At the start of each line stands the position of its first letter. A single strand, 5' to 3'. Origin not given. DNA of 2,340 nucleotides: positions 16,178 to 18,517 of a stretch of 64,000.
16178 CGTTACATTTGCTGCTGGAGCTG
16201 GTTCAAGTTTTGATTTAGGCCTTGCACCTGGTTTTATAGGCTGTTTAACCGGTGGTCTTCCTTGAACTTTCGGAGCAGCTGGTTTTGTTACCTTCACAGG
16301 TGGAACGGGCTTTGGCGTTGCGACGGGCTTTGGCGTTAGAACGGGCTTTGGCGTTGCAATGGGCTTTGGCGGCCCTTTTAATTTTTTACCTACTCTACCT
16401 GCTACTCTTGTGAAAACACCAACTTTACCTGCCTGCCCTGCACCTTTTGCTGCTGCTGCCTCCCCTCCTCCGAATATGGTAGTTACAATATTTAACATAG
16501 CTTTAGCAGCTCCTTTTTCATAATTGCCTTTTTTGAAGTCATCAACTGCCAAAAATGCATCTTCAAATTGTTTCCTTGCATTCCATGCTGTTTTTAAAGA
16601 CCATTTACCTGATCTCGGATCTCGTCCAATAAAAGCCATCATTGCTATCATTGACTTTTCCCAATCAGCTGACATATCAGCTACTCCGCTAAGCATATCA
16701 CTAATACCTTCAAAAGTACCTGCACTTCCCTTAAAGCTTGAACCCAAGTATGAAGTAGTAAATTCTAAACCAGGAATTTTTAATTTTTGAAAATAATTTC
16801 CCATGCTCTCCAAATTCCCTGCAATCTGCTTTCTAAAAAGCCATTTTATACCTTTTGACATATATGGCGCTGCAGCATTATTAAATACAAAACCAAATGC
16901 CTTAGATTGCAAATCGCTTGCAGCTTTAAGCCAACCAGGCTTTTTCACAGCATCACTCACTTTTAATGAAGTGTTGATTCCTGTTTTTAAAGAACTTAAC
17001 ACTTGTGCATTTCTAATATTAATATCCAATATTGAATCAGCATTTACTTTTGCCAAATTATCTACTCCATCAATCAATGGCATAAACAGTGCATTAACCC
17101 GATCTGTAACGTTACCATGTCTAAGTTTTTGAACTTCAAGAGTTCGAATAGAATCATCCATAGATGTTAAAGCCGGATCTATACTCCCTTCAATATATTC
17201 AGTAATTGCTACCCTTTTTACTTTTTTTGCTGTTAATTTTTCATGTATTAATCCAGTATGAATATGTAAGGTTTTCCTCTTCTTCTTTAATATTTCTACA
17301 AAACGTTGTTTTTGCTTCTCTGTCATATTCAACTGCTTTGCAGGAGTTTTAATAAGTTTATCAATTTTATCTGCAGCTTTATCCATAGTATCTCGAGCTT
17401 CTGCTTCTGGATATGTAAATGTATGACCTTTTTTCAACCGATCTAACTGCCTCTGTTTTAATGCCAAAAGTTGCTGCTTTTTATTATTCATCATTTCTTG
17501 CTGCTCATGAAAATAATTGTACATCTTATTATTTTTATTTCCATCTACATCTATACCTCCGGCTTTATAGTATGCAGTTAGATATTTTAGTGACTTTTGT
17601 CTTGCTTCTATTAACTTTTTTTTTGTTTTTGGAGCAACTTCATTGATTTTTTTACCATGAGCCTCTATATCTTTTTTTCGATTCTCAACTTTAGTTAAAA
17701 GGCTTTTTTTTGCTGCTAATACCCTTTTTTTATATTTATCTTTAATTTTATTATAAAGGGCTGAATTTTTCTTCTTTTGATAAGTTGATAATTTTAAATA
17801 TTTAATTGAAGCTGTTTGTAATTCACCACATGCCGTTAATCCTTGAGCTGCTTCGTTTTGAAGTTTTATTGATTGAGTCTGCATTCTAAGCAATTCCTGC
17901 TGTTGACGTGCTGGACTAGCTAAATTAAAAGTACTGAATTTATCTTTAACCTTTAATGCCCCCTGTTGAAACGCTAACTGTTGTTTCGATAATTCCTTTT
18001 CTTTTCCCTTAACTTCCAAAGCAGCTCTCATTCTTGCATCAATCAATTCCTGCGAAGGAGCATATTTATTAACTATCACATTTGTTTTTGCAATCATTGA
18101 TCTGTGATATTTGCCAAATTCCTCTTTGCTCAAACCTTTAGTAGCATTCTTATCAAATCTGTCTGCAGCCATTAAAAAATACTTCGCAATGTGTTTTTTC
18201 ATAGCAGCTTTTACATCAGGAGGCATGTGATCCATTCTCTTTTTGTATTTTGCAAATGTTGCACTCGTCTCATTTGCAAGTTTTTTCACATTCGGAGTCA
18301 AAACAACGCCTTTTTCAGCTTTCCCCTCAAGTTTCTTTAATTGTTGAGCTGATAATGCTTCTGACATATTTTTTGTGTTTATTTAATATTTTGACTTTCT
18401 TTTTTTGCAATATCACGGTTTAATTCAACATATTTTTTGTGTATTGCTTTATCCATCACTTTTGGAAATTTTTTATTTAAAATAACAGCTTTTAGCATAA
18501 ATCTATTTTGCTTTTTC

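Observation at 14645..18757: Strong-promoter operon encoding a 104-aa helical protein and a 1240-aa lysine-rich, signal-less repeat protein next to the T4SS coupling-type ATPase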

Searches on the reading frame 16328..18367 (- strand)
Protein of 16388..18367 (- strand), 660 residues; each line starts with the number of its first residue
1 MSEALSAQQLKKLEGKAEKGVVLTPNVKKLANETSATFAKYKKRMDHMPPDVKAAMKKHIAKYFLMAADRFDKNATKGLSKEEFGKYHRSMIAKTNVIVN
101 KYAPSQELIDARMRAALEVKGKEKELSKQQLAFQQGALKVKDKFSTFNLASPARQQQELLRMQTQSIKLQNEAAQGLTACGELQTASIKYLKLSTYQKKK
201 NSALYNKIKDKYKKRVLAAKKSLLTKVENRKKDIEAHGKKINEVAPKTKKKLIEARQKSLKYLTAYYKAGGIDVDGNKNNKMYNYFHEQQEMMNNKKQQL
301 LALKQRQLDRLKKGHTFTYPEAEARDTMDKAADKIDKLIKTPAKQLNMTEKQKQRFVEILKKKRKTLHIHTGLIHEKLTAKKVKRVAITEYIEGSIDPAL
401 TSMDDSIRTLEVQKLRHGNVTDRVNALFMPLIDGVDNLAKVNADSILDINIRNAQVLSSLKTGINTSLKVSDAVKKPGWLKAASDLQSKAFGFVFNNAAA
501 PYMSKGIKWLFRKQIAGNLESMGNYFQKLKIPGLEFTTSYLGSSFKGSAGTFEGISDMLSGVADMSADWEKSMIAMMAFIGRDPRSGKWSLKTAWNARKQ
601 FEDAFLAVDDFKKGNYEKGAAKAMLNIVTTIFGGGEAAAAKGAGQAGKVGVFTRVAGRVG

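Call 28: search_dna_similar(query=window:16388-18367:-, collection=phages, mode=protein, max_evalue=0.01)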
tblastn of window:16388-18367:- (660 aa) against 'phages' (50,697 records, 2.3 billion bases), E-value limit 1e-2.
No match.
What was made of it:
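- On Phage tail tape-measure protein: No phage tblastn hit (call 28).
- There is no tblastn hit in 50,697 phage records (call 28).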

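Call 31: search_protein_representatives(alignment_id=A3)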
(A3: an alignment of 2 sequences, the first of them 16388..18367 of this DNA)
Query: 2 sequences, 664 profile positions. Proteins with E-value up to 0.001 (for the whole library): 97; up to 1e-10: 73; up to 1e-30: 24. The best 97 are listed.
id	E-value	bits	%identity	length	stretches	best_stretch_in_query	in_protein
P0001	0.0e+00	1319.4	-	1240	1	1-664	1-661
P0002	0.0e+00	1270.1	-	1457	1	1-664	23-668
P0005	1.8e-82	294.2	-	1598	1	4-639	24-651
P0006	1.4e-62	228.5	-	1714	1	5-662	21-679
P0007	9.6e-58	212.5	-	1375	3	5-301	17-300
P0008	3.7e-55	204.0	-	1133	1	5-656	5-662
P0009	9.6e-50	186.1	-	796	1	26-660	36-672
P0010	1.0e-48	182.7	-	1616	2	5-466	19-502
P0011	3.5e-48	180.9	-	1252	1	6-652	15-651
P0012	2.0e-47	178.4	-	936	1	10-647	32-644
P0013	5.8e-45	170.3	-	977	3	7-190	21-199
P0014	1.2e-44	169.2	-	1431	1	26-653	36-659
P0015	3.3e-42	161.2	-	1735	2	7-469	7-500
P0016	6.9e-41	156.8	-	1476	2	6-464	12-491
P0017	2.9e-40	154.8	-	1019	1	22-656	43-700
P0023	1.2e-31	126.3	-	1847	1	16-653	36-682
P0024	1.8e-31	125.7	-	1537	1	16-659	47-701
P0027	1.1e-30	123.2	-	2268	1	11-658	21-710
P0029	8.6e-29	116.9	-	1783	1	8-661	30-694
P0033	5.5e-26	107.6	-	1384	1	4-657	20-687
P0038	1.8e-23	99.2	-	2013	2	390-657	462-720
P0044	1.4e-21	93.0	-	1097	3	26-294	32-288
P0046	2.7e-21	92.1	-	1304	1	27-656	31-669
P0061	2.2e-16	75.9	-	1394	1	12-650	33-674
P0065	1.1e-15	73.6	-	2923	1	11-653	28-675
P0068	5.7e-15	71.2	-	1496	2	30-469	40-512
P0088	3.4e-07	45.5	-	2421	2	28-143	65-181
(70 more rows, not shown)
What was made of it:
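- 16388..18367 (-): Conserved N-terminal module (aa 1-660), the defining domain of the family. It is all alpha-helical: a helical head (aa ~1-120), long coiled-coil hairpins (aa ~150-475) and a Gly-rich amphipathic segment (aa ~480-660). The HMMER profile finds 97 representative clusters that align over the module in the same order (call 31).
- Family: 97 representative clusters share the N-terminal 660 aa in the same order (call 31).
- Tried and rejected: The exhaustive HMMER search was needed to find the family (call 31).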

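Call 34: find_encoding_contigs(protein=P0005, flank=8000, max_places=2)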
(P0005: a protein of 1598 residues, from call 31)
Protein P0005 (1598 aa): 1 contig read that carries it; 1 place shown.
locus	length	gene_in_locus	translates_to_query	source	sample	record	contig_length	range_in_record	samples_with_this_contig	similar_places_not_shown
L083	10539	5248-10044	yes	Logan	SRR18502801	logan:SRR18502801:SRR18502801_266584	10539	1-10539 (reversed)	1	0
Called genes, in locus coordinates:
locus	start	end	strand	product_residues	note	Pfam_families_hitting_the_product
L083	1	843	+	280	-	?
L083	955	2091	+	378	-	PF01553:Acyltransferase (weak)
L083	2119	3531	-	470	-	PF00206:Lyase_1, PF10415:FumaraseC_C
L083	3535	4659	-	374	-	PF00390:malic, PF00208:ELFV_dehydrog (faint), PF03949:Malic_M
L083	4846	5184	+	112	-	-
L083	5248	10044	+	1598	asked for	-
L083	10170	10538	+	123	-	?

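Call 35: find_encoding_contigs(protein=P0006, flank=8000, max_places=2)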
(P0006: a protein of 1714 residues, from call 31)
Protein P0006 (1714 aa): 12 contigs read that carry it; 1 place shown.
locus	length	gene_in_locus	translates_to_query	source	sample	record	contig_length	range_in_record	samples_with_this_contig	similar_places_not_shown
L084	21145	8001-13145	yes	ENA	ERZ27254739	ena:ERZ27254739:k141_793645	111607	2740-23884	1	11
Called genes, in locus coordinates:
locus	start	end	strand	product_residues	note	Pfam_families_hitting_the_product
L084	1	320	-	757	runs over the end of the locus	PF00580:UvrD-helicase, PF01443:Viral_helicase1 (faint), PF13245:AAA_19, PF13604:AAA_30 (faint), PF13361:UvrD_C, PF13538:UvrD_C_2, PF21196:PcrA_UvrD_tudor (weak)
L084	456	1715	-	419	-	PF03734:YkuD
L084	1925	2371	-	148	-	PF22811:Zn_ribbon_NrdR, PF03477:ATP-cone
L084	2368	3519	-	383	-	PF01966:HD, PF13286:HD_assoc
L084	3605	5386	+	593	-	PF00498:FHA (weak)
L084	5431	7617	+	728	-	PF02899:Phage_int_SAM_1, PF13102:Phage_int_SAM_5, PF13495:Phage_int_SAM_4 (weak), PF00589:Phage_integrase, PF14890:Intein_splicing, PF14528:LAGLIDADG_3, PF00589:Phage_integrase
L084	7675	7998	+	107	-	-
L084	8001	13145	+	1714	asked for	-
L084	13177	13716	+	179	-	-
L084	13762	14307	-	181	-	-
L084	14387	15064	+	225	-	PF02463:SMC_N (faint), PF13175:AAA_15 (faint), PF00005:ABC_tran, PF13401:AAA_22 (weak), PF13304:AAA_21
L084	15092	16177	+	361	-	PF00586:AIRS, PF02769:AIRS_C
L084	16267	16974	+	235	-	-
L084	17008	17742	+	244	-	-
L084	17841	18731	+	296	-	PF02481:DNA_processg_A, PF17782:WHD_DprA (faint)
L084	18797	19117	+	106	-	-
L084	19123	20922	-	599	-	PF05157:MshEN (faint), PF00437:T2SSE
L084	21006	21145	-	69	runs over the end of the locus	-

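Call 37: find_encoding_contigs(protein=P0023, flank=8000, max_places=2)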
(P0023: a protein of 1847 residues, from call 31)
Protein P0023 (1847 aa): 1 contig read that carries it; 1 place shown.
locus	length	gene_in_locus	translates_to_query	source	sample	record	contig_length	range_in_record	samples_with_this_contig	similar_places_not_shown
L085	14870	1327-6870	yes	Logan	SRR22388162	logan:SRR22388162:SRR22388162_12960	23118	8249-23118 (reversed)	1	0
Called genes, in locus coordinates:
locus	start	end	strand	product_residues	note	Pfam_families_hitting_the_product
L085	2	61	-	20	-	?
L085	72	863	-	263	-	-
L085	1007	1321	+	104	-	-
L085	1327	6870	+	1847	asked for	PF00069:Pkinase (weak)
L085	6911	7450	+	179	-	-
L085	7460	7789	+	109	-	-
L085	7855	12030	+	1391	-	-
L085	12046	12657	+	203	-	-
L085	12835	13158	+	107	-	-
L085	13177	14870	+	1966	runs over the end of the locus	-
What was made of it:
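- Tandem arrays: three cassettes lie in tandem in L085 (call 37).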

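Call 38: find_encoding_contigs(protein=P0038, flank=8000, max_places=2)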
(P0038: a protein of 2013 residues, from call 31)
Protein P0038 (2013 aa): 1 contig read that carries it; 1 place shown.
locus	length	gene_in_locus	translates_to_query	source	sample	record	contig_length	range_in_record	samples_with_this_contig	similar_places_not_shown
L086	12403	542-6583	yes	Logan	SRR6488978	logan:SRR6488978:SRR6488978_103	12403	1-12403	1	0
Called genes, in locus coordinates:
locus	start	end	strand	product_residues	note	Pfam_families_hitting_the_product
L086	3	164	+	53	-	?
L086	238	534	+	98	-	-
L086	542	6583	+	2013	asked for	-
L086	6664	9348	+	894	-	-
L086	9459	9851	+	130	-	-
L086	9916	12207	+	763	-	-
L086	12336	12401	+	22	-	?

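Call 45: search_solved_structures(query=A7, max_evalue=1)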
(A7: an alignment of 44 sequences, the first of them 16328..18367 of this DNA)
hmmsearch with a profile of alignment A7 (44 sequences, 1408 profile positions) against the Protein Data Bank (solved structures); distinct sequences matched with E-value up to 1: 43.
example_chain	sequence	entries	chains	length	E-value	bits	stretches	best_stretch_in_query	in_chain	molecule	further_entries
5nfd_A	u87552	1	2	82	0.0023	19.3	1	290-350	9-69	Kinesin-like protein KIF21A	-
5d3a_A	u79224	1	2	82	0.0026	19.2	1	290-350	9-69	Kinesin-like protein KIF21A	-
6gy6_B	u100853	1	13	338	0.013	16.8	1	342-412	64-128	XaxB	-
6gy7_A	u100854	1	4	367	0.015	16.7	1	342-412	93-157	XaxB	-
6roc_A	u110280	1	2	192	0.051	14.9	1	101-174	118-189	Putative surface protein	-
5k3y_A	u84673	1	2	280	0.067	14.5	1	1027-1123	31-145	Aurora kinase B-A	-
4c2v_A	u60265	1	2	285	0.068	14.5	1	1027-1123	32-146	AURORA KINASE B-A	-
2vrx_A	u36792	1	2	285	0.072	14.4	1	1027-1123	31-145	SERINE/THREONINE-PROTEIN KINASE 12-A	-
4c2w_A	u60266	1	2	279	0.072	14.4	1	1027-1123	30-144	AURORA KINASE B-A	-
4b8l_A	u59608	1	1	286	0.072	14.4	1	1027-1123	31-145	AURORA KINASE B-A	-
4b8m_A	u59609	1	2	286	0.072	14.4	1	1027-1123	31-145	AURORA KINASE B-A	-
2bfy_A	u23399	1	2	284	0.072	14.4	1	1027-1123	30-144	AURORA KINASE B-A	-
2bfx_A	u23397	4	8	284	0.075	14.3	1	1027-1123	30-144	AURORA KINASE B-A | SERINE/THREONINE-PROTEIN KINASE 12-A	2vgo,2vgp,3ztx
5eyk_A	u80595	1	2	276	0.079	14.3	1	1027-1123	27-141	Aurora kinase B-A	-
1djo_A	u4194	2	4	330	0.086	14.1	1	643-675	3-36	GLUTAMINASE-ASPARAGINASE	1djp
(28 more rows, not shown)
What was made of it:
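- Closest known: Binary alpha-pore-forming toxins XaxAB/YaxAB. Same: There is a weak profile hit to XaxB (E = 0.013 over 70 residues; call 45).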

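Call 51: list_cluster_members(proteins=[P0005, P0006, P0008, P0011, P0015, P0023, P0027, P0038, P0065, P0068])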
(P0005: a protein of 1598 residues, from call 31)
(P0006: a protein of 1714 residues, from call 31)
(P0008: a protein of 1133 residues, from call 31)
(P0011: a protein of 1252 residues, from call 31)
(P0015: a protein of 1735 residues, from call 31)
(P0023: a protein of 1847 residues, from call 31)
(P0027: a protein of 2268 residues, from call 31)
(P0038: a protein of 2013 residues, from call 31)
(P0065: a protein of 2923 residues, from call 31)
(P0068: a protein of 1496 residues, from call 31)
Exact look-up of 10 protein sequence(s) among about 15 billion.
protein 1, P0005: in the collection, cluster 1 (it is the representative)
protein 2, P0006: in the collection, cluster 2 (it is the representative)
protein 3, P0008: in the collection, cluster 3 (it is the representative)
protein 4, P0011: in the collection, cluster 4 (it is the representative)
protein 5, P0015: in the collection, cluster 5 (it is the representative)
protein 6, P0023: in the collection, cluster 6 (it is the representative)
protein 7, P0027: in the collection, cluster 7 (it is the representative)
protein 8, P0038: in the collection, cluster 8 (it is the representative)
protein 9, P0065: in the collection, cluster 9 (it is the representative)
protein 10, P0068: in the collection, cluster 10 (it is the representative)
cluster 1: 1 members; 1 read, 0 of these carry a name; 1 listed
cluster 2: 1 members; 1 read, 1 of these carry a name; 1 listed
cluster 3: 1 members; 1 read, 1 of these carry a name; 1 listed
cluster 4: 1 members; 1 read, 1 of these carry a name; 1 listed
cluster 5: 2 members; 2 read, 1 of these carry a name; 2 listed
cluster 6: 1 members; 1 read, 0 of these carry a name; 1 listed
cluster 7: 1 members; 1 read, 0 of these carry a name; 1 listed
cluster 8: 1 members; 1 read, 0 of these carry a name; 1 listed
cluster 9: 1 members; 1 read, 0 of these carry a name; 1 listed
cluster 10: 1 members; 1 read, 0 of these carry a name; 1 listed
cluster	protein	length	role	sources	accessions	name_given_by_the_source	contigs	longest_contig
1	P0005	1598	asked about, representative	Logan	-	-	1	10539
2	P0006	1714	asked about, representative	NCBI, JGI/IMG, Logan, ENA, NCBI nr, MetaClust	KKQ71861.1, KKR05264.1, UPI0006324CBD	MAG: hypothetical protein UT33_C0012G0069 [Candidatus Peregrinibacteria bacterium ... | MAG: hypothetical protein US92_C0003G0096 [Candidatus Peregrinibacteria bacterium ... | status=active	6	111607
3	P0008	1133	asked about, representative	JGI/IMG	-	hypothetical protein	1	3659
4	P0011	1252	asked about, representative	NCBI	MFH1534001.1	MAG: diguanylate cyclase [Nitrospirota bacterium]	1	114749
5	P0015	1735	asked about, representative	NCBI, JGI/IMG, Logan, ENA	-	hypothetical protein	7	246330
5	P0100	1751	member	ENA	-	-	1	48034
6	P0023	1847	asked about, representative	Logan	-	-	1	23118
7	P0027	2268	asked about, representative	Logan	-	-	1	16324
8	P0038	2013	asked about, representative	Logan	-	-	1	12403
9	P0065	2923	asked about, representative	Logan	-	-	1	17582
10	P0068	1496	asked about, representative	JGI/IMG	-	-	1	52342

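Call 59: predict_structure(alignment_id=A7)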
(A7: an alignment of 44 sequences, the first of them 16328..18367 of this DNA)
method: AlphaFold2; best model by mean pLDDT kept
length: 680 residues; sequences in the alignment: 44
mean_pLDDT: 69.4   pTM: 0.62
mean pLDDT of the five models: 69.4, 69.1, 65.4, 65.0, 63.9
residues with pLDDT >= 90: 83; 70-90: 276; 50-70: 208; < 50: 113
segments of 3 or more residues with pLDDT < 50: 477-479, 481-483, 485-514, 530-533, 565-569, 627-680
pLDDT, mean of each block of 10 residues (from residue 1): 68 88 88 87 86 91 91 85 87 87 77 61 53 53 86 86 88 79 69 59 64 69 88 96 92 91 84 64 86 84 79 59 63 74 77 68 66 63 56 71 79 87 89 89 92 90 79 55 48 32 37 52 58 49 56 55 48 61 73 71 71 68 54 36 36 27 29 32
secondary structure, 60 per line:
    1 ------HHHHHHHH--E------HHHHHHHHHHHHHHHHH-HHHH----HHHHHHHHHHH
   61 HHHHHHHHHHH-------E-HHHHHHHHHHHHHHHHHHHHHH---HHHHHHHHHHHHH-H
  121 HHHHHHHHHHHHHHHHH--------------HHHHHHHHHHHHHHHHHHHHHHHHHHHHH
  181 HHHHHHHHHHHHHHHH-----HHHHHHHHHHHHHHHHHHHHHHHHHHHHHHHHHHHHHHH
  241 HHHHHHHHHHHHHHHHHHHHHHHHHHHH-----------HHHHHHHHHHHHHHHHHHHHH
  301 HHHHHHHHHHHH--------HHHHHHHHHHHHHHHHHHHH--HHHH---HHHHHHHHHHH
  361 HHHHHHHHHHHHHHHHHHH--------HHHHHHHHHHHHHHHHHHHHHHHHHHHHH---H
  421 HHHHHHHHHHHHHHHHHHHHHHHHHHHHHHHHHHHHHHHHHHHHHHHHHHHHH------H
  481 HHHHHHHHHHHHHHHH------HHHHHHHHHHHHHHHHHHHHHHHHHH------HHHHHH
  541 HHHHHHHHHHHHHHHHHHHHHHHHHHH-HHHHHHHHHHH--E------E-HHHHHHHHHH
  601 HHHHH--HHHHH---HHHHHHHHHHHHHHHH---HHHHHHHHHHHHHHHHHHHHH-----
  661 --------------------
elements in order (helices of 4 or more, strands of 3 or more residues): H7-14 H24-40 H42-45 H50-71 H81-102 H106-118 H120-137 H152-196 H202-268 H280-312 H321-340 H343-346 H350-379 H388-416 H420-473 H480-496 H503-528 H535-567 H569-579 H591-605 H608-612 H616-631 H635-655
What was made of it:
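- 16388..18367 (-): AlphaFold2 gives pTM 0.62 and an all-helical model (call 59).
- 16388..16930 (-): Gly-rich, partly hydrophobic segment (aa ~480-660) with family-conserved motifs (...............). In most relatives its hydrophobicity approaches that of a TM helix (KD 1.3-1.9). This segment has low pLDDT (call 59).
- Checked: N-terminal region: AlphaFold2 predicts it to be entirely alpha-helical with very long helices (call 59).
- The N-terminal model is only moderately confident (pLDDT 69), and the Gly-rich part is poorly predicted (call 59).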

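Call 62: fold_search(model_id=the predicted structure, library=pdb)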
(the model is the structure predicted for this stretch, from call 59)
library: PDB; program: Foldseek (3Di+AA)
matches with E <= 10: 31; with E <= 0.001: 0
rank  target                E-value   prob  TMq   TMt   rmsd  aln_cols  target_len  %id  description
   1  9qe0_B                1.1e-01  0.11  0.09  0.05  69.9       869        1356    9  Neobacillus vireti Wadjet-II JetABC dimer (released 2025-06-25)
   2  7zr1_D                4.0e-01  0.07  0.08  0.07  88.2       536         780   12  Chaetomium thermophilum Mre11-Rad50-Nbs1 complex bound to ATPyS (composite structure) (released 2023-01-11)
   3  9gm6_B                4.5e-01  0.04  0.07  0.05  54.8       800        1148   11  MukBEF in a nucleotide-bound state with open neck gate (heads core) (released 2025-03-26)
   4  9gm7_A                5.2e-01  0.05  0.09  0.05  75.5       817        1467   12  MukBEF in a nucleotide-bound state with open neck gate (monomer) (released 2025-03-26)
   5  7zr1_C                5.4e-01  0.10  0.10  0.09  82.4       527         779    9  Chaetomium thermophilum Mre11-Rad50-Nbs1 complex bound to ATPyS (composite structure) (released 2023-01-11)
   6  9a65_B                6.4e-01  0.10  0.08  0.08  73.7       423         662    9  Integrative model of YVAQ-MCPB by crosslinking MS and deep learning (released 2024-09-18)
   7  9qe0_A                7.0e-01  0.04  0.08  0.06  71.3       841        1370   11  Neobacillus vireti Wadjet-II JetABC dimer (released 2025-06-25)
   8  6yvu_A                7.0e-01  0.03  0.08  0.05  66.7       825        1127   10  Condensin complex from S.cerevisiae ATP-free apo non-engaged state (released 2020-07-15)
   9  4tql_B                1.2e+00  0.12  0.08  0.20  34.4       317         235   15  Computationally designed three helix bundle (released 2014-10-15)
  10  7nyw_B                1.2e+00  0.05  0.08  0.07  44.7       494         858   14  Cryo-EM structure of the MukBEF-MatP-DNA head module (released 2021-07-07)
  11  8qah_B                1.7e+00  0.07  0.10  0.14  28.0       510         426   13  X-ray crystal structure of a de novo designed single-chain parallel coiled-coil alpha-helical barrel with 8 inner heli (released 2024-07-03)
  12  7nyx_A                2.0e+00  0.01  0.08  0.04  74.2       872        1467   12  Cryo-EM structure of the MukBEF-MatP-DNA monomer (closed conformation) (released 2021-07-07)
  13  7qcd_B                3.3e+00  0.01  0.07  0.05  108.0       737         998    9  CryoEM structure of the Smc5/6-holocomplex (composite structure) (released 2022-09-21)
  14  9mvz_D                3.6e+00  0.03  0.08  0.06  64.0       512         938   11  Tripartite complex of MmpL5-S5-AcpM from Mycolicibacterium smegmatis (released 2025-07-30)
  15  9a65_A                3.8e+00  0.09  0.16  0.19  106.0       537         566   10  Integrative model of YVAQ-MCPB by crosslinking MS and deep learning (released 2024-09-18)
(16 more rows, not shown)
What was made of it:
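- Closest known: Binary alpha-pore-forming toxins XaxAB/YaxAB. Same: XaxB and YaxAB appear in Foldseek lists (E 3.8-8; call 62).
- Tried and rejected: SMC, MukB and Rad50 coiled coils topped the list (call 62).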

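Call 66: search_protein_families(library=pfam, proteins=[P0007, P0044, P0005, P0006, P0011, P0012], max_evalue=0.05)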
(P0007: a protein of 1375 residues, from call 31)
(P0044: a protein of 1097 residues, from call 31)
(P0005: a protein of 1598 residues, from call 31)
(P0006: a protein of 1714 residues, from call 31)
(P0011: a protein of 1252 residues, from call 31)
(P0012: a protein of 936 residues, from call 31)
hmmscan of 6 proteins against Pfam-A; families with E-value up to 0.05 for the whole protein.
P0007 (1375 aa): 2 families
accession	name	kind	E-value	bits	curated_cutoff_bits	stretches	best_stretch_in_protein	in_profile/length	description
PF18141.7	UPF1_1B_dom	-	0.00093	19.6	28.5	0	905-932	28-55/93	RNA helicase UPF1, 1B domain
PF07653.23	SH3_2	-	0.0025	17.9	21.8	0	1063-1090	15-40/55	Variant SH3 domain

P0044 (1097 aa): 2 families
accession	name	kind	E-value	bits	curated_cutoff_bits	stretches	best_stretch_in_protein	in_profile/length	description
PF25443.1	ANG-1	-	0.039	14.6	28.5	1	140-201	26-85/105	ANG-1-like domain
PF00226.36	DnaJ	-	0.049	14.2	27.8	0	1051-1091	14-52/63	DnaJ domain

P0005 (1598 aa): 0 families

P0006 (1714 aa): 0 families

P0011 (1252 aa): 1 family
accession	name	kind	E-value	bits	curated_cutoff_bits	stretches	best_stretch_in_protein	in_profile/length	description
PF00990.26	GGDEF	-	4.6e-17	62.7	23.8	2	782-916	2-137/161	Diguanylate cyclase, GGDEF domain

P0012 (936 aa): 3 families
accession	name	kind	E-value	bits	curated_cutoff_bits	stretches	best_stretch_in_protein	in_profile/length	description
PF08951.15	EntA_Immun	-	0.0018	18.9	22.1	0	219-254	27-62/73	Enterocin A Immunity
PF15188.11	CCDC-167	-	0.023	15.4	27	1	343-390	5-52/84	Coiled-coil domain-containing protein 167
PF05763.18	DUF835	-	0.034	14.4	33.1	0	806-836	66-96/136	Protein of unknown function (DUF835)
